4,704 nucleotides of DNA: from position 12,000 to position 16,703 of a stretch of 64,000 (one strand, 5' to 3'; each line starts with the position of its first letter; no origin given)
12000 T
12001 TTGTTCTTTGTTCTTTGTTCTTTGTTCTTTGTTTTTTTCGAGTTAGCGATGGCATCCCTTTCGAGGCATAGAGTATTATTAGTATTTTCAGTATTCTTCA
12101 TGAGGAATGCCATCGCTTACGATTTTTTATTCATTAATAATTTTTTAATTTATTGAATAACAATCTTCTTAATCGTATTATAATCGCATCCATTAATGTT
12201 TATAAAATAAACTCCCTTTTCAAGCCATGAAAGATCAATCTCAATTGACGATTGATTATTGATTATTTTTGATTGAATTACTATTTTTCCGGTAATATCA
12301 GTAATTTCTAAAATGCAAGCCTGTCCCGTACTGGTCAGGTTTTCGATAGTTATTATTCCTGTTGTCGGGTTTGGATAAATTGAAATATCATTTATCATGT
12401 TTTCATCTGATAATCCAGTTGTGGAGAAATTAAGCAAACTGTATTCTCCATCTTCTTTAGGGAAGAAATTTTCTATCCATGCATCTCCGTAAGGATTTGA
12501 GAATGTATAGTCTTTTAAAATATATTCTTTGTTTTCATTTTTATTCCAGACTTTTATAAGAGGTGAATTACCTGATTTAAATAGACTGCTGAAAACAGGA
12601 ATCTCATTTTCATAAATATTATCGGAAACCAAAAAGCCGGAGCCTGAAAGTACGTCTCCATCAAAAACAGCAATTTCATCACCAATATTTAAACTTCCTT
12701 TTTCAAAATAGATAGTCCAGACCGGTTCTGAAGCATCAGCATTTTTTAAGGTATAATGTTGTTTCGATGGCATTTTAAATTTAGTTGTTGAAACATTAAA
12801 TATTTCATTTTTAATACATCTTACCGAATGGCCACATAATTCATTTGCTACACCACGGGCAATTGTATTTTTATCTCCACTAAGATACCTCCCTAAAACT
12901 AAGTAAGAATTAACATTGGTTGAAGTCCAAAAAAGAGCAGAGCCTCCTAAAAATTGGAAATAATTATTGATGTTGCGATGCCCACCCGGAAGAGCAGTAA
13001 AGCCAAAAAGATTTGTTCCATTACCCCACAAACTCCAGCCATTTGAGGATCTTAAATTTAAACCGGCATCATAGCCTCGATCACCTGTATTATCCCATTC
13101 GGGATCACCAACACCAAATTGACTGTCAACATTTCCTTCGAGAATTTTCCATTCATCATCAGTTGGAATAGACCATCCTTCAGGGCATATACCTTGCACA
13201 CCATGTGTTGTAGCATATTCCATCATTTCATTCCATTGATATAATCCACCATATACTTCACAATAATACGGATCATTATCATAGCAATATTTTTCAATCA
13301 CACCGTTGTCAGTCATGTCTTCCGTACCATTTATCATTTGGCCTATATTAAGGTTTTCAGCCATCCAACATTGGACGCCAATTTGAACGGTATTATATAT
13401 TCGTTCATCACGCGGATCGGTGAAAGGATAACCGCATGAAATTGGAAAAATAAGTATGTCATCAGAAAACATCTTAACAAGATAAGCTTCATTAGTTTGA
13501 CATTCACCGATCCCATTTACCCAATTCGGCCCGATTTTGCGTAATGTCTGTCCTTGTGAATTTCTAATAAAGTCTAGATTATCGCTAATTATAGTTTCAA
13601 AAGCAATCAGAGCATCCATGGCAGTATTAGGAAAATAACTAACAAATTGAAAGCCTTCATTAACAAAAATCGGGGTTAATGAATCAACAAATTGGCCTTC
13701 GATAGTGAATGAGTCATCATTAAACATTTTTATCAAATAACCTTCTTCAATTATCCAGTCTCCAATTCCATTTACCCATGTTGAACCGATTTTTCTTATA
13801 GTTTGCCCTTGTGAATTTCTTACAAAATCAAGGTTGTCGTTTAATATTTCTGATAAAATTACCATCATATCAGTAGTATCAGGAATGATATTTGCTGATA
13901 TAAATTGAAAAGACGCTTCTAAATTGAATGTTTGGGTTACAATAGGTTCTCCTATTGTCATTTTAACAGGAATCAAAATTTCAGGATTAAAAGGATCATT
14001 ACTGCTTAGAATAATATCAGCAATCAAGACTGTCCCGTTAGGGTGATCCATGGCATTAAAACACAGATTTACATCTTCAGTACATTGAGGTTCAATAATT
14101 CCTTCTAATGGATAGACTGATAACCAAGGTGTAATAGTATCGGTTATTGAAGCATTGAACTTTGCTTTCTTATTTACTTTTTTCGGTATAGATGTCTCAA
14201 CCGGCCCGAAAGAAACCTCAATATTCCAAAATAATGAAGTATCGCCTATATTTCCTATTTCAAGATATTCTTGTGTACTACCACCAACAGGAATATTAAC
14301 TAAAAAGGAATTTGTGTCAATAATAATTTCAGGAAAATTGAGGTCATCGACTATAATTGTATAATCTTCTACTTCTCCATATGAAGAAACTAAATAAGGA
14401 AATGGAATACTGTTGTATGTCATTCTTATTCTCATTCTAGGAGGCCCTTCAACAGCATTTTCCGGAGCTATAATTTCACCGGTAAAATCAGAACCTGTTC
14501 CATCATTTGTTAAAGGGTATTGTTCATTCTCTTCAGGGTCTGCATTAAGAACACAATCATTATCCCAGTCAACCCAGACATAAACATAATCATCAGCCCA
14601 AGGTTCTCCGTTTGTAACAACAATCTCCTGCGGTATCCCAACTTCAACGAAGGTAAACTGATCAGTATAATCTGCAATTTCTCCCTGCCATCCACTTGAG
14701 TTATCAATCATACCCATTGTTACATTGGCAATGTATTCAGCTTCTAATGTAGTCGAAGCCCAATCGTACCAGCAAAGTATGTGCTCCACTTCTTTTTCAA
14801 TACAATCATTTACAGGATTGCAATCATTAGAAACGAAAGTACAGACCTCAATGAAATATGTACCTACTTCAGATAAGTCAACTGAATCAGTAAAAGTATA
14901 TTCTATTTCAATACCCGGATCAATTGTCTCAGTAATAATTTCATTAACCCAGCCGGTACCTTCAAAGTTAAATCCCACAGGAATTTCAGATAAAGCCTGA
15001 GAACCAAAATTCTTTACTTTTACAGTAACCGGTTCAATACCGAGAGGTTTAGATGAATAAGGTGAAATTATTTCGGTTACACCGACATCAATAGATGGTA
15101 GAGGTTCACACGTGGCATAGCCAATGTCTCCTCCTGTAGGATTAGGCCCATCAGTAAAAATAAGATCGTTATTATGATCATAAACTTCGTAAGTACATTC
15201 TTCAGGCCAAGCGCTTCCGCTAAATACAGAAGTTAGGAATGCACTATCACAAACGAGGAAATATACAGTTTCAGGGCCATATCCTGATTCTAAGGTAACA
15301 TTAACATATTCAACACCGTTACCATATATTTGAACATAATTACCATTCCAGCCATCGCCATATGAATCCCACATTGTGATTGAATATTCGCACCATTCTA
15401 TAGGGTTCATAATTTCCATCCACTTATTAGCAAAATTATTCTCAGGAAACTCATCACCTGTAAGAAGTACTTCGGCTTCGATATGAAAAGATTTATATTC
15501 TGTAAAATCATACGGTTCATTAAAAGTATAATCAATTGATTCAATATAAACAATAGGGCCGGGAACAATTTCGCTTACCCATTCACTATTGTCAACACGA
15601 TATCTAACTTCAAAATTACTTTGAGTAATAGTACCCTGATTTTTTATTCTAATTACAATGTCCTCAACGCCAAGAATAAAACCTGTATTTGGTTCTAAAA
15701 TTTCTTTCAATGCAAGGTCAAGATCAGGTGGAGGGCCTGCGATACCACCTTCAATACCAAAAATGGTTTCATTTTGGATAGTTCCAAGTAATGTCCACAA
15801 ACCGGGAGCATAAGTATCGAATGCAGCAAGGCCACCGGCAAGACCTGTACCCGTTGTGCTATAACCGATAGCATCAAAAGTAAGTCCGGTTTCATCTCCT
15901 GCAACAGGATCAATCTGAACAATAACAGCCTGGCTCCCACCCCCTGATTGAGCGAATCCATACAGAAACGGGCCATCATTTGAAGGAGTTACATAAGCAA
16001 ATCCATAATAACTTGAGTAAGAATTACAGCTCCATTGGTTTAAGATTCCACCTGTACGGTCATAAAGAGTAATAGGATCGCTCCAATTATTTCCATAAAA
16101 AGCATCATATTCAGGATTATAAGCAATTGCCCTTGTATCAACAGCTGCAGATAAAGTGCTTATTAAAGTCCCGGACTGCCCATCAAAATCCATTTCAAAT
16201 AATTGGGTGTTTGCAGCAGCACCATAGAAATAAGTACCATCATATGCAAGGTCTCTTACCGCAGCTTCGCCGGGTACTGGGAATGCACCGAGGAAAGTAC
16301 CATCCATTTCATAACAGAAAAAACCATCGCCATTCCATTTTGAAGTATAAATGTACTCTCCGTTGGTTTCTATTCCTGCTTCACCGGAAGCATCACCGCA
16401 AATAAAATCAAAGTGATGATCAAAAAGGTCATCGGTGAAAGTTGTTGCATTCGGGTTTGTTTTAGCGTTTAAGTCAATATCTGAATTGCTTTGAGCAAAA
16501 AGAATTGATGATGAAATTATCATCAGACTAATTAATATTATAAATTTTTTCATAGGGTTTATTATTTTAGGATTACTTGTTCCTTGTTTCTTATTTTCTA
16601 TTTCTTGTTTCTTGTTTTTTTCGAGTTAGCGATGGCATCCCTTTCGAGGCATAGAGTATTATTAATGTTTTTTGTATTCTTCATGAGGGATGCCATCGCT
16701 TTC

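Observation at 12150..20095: Tandem giant T9SS cargo genes built from shuffled cassettes around a FISUMP lectin-like domain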

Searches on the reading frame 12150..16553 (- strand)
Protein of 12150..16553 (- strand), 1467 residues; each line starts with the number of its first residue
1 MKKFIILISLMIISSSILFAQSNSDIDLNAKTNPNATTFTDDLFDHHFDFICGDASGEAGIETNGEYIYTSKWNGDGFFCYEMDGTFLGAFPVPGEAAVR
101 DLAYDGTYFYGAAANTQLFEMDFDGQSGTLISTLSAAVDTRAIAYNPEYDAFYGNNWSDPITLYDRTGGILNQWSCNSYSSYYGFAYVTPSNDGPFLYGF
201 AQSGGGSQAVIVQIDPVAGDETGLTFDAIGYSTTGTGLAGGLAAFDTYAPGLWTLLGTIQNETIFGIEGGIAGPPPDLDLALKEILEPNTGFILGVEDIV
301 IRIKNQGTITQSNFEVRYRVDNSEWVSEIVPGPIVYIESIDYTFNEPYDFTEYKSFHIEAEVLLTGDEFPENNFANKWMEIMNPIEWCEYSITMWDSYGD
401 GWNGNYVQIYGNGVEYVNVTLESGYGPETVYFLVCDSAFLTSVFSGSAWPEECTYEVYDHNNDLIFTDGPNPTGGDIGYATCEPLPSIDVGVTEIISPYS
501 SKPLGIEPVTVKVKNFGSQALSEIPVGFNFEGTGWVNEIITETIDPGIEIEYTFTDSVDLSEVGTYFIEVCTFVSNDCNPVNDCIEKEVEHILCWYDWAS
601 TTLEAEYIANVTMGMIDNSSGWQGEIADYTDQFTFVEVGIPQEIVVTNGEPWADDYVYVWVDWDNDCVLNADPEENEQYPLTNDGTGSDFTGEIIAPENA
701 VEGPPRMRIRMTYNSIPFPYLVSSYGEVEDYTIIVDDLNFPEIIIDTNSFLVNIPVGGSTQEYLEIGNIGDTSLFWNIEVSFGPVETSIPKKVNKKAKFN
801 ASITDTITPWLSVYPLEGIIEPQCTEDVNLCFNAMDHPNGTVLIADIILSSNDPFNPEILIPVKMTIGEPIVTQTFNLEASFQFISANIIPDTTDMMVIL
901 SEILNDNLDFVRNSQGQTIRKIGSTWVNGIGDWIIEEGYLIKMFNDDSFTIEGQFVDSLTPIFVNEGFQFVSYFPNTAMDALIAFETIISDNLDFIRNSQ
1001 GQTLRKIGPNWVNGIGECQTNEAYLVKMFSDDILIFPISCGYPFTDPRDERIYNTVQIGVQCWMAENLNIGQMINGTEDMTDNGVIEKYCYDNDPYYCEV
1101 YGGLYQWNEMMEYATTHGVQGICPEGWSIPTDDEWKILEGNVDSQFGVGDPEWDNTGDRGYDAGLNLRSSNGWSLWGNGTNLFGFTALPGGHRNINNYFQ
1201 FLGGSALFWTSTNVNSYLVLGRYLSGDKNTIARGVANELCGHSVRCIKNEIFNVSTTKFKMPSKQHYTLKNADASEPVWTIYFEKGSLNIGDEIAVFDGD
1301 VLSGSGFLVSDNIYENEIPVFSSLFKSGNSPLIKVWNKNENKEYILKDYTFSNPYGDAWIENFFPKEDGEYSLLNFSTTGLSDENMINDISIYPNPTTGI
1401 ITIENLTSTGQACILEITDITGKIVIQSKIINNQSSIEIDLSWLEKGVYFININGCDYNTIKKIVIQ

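Call 6: search_protein_families(library=pfam, proteins=[window:12150-16553:-], max_evalue=0.1)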
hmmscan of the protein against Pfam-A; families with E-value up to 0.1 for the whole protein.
window:12150-16553:- (1467 aa): 5 families
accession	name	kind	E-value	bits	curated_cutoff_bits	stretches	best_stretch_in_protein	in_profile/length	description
PF09603.15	Fib_succ_major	-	3.1e-33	116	33.9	1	1056-1248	1-187/187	Fibrobacter succinogenes major domain (Fib_succ_major)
PF18962.6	Por_Secre_tail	-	1.8e-16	60.6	27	1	1392-1466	1-75/75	Secretion system C-terminal sorting domain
PF20009.4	GEVED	-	5.9e-15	56.3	24.4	1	656-733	1-77/78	GEVED domain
PF07705.17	CARDB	-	1.1e-06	29.2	22.7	1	279-359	3-80/101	CARDB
PF11589.14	DUF3244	-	0.00014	22.2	25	1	1399-1454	29-84/96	Domain of unknown function (DUF3244)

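Call 7: search_protein_families(library=ncbifam, proteins=[window:12150-16553:-], max_evalue=0.1)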
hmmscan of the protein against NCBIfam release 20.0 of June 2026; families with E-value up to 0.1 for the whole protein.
window:12150-16553:- (1467 aa): 3 families
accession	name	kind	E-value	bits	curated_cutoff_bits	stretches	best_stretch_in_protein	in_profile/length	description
TIGR02145.1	Fib_succ_major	domain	1.5e-41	143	41.65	1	1044-1249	2-176/176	FISUMP domain-containing protein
TIGR04183.1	Por_Secre_tail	domain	5.7e-13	48.7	23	1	1392-1467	1-72/72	T9SS type A sorting domain-containing protein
NF038113.1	T9SSA_dep_M36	equivalog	6.8e-13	47.7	885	1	1382-1467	786-869/869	T9SS-dependent M36 family metallopeptidase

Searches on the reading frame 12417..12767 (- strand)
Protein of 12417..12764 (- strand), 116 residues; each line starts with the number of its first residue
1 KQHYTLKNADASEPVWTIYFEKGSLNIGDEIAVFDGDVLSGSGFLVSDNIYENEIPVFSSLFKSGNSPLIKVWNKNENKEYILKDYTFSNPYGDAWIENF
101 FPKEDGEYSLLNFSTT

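Call 10: search_protein_families(library=pfam, proteins=[window:12417-12764:-], max_evalue=10)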
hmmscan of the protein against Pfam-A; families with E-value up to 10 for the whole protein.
seq(116 aa): 0 families

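Call 14: find_homologous_proteins(query=A1, max_evalue=0.001)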
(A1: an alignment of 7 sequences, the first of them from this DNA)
Query A1 (7 sequences) (116 aa, profile of the alignment): 25 proteins with E <= 0.001 among 1119 candidates.
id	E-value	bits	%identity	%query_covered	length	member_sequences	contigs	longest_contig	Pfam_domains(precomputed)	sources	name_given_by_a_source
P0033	2.4e-41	159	38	97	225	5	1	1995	PF18962.8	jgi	-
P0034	1.7e-38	149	35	94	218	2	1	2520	-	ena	-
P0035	2.2e-37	146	40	99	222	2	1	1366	PF18962.8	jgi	-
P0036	4.5e-37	145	40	94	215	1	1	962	PF18962.8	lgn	-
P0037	9.8e-37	144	36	97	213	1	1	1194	PF18962.8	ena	-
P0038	3.1e-35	139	35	97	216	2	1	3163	PF18962.8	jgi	jgi:hypothetical protein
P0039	4.8e-35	138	37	96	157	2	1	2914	-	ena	-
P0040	1.5e-34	137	37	97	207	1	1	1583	PF18962.8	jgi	-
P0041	2.0e-34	136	35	98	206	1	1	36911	PF18962.8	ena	-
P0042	3.0e-34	136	37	99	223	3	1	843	PF18962.8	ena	-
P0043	3.6e-33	132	56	100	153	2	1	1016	-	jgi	-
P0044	9.2e-30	121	36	93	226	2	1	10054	PF18962.8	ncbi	-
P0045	1.5e-29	121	35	93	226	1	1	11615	PF18962.8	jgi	jgi:hypothetical protein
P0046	4.0e-29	119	32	93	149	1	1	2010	-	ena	-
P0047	5.4e-29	119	35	93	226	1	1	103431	PF18962.8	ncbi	-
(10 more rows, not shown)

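Call 35: predict_structure(alignment_id=A3)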
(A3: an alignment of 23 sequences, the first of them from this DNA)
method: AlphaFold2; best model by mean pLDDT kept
length: 117 residues; sequences in the alignment: 23
mean_pLDDT: 91.3   pTM: 0.85
mean pLDDT of the five models: 91.3, 90.4, 90.0, 89.2, 83.9
residues with pLDDT >= 90: 89; 70-90: 24; 50-70: 2; < 50: 2
segments of 3 or more residues with pLDDT < 50: none
pLDDT, mean of each block of 10 residues (from residue 1): 87 93 92 96 96 95 92 95 90 92 92 70
secondary structure, 60 per line:
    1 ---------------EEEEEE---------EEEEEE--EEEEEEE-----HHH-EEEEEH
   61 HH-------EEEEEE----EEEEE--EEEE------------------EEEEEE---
elements in order: E16-21 E31-36 E39-45 E55-59 E70-75 E80-84 E87-90 E109-114

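Call 60: search_solved_structures(query=A3, max_evalue=10)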
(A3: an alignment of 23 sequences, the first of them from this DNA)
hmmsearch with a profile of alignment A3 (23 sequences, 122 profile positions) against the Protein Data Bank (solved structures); distinct sequences matched with E-value up to 10: 1.
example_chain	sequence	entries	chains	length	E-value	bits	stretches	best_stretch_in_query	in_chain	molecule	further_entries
2qwz_A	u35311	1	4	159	0.43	13.9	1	82-120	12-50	Phenylacetic acid degradation-related protein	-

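Call 66: search_protein_families(library=ncbifam, proteins=[window:12417-12764:-], max_evalue=10)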
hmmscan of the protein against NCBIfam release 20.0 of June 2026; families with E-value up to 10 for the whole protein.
seq(116 aa): 0 families

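Call 81: find_encoding_contigs(protein=P0047, flank=6000, max_places=3)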
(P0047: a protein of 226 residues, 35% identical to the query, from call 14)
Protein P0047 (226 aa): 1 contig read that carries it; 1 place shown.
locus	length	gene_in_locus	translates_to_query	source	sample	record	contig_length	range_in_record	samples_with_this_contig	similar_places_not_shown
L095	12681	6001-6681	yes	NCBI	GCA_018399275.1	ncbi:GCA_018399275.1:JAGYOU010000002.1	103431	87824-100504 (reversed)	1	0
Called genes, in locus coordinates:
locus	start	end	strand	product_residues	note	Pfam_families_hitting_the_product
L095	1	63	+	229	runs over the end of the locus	PF18962:Por_Secre_tail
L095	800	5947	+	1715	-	PF08308:PEGA (faint), PF13620:CarboxypepD_reg, PF13715:CarbopepD_reg_2 (weak), PF14686:fn3_3 (faint), PF17210:SdrD_B (faint), PF13620:CarboxypepD_reg, PF13715:CarbopepD_reg_2, PF13620:CarboxypepD_reg, +3 more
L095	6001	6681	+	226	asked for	PF18962:Por_Secre_tail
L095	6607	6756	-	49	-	-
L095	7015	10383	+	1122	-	PF13620:CarboxypepD_reg, PF13715:CarbopepD_reg_2, PF17210:SdrD_B (faint), PF17802:SpaA (faint), PF22904:NOMO1-like_2nd (faint), PF13620:CarboxypepD_reg, PF13715:CarbopepD_reg_2, PF13620:CarboxypepD_reg, +2 more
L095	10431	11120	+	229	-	PF18962:Por_Secre_tail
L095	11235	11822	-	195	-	PF01121:CoaE, PF13238:AAA_18 (faint)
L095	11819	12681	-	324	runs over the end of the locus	-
